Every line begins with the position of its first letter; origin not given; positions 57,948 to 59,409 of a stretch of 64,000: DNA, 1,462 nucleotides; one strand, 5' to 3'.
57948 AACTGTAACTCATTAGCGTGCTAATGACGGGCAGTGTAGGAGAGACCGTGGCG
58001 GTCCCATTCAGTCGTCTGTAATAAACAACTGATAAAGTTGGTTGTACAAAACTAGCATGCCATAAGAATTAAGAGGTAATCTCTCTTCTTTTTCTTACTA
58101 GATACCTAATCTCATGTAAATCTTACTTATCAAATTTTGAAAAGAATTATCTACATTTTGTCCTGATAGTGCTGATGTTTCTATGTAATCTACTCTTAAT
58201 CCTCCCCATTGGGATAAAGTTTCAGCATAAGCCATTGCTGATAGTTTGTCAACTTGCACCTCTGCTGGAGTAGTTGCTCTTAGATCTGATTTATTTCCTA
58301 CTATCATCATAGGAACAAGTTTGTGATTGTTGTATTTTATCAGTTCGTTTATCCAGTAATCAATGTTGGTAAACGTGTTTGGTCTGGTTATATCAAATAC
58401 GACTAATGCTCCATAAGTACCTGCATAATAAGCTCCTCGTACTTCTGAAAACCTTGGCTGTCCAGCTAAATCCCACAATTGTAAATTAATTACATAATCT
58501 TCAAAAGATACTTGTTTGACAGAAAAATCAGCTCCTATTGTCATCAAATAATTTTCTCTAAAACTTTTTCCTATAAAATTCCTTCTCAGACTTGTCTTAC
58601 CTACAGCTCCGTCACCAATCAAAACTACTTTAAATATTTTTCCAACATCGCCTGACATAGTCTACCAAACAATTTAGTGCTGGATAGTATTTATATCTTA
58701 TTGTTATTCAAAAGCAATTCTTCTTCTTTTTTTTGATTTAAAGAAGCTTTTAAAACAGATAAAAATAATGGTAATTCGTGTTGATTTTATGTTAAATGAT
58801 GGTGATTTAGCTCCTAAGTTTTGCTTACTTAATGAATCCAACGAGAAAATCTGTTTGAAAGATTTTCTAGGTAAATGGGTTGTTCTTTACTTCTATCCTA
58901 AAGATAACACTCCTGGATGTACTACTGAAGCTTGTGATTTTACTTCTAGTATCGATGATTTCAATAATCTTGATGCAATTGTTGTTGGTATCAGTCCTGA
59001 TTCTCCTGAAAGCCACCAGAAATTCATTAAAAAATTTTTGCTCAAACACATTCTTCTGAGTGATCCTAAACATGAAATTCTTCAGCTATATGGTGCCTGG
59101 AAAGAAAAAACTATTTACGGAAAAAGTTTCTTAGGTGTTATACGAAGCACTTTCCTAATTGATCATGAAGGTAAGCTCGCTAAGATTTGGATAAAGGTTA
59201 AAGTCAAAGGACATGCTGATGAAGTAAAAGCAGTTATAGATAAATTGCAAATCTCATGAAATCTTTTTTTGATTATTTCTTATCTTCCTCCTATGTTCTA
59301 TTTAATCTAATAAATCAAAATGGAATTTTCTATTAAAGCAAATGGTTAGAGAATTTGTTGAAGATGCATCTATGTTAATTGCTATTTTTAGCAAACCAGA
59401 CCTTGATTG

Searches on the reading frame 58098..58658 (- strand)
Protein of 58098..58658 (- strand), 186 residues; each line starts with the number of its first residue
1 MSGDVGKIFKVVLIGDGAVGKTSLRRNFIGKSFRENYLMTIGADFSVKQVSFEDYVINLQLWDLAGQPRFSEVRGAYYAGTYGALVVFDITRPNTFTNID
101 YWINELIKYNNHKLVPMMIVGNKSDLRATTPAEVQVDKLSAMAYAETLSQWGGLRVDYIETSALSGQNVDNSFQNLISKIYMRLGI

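Call 44: search_protein_families(library=pfam, proteins=[window:58098-58658:-], max_evalue=0.0001)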
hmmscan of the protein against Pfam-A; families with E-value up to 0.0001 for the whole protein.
window:58098-58658:- (186 aa): 4 families
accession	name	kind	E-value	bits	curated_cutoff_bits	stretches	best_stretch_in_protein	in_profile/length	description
PF00071.28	Ras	-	2.7e-46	157.6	21.6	1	10-181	1-161/162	Ras family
PF08477.19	Roc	-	6.2e-30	104.3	27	1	10-125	1-119/119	Ras of Complex, Roc, domain of DAPkinase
PF00025.27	Arf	-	1.2e-14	54.6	22.3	1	7-179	13-173/174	ADP-ribosylation factor family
PF04670.18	Gtr1_RagA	-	2e-06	27.8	22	1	10-128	1-125/232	Gtr1/RagA G protein conserved region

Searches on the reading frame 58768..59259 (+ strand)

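Call 44: search_protein_families(library=pfam, proteins=[window:58768-59259:+], max_evalue=0.0001)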
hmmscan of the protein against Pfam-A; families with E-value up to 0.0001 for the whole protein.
window:58768-59259:+ (163 aa): 2 families
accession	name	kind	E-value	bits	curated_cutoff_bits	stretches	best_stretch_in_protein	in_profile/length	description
PF00578.27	AhpC-TSA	-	1.6e-37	128.6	26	1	12-139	2-123/124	AhpC/TSA family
PF08534.16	Redoxin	-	1.3e-16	61.2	26.6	1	11-146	2-137/148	Redoxin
